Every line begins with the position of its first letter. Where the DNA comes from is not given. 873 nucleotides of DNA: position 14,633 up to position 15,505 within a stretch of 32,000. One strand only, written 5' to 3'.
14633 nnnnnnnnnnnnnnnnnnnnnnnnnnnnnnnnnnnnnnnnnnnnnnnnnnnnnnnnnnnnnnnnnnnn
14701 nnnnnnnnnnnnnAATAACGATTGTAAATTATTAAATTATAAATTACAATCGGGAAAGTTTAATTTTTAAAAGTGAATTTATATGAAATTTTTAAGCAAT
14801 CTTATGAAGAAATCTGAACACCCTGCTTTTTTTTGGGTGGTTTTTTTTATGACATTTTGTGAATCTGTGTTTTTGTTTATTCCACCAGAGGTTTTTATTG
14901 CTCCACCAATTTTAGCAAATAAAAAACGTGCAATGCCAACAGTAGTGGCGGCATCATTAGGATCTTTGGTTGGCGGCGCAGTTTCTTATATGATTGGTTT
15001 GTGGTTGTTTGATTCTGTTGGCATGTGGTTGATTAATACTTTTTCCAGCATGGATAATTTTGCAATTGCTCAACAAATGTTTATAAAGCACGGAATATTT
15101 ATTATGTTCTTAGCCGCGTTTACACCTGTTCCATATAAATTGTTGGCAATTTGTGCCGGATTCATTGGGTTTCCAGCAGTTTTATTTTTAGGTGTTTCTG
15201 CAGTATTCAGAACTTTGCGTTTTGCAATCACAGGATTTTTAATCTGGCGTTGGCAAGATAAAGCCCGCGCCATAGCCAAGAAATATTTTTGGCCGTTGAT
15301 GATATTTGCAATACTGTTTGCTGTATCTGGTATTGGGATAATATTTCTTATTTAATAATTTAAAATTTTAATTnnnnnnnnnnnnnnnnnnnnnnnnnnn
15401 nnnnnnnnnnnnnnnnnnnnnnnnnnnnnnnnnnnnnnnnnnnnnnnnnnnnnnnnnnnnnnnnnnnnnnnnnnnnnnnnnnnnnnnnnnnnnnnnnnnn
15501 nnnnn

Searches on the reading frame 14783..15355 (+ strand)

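Call 69: search_protein_families(library=pfam, proteins=[window:14783-15355:+], max_evalue=0.001)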
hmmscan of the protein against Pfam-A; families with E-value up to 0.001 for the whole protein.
window:14783-15355:+ (190 aa): 1 family
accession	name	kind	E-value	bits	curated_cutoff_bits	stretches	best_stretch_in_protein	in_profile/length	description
PF09335.16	VTT_dom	-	7.3e-11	43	33.9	1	51-151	17-118/123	VTT domain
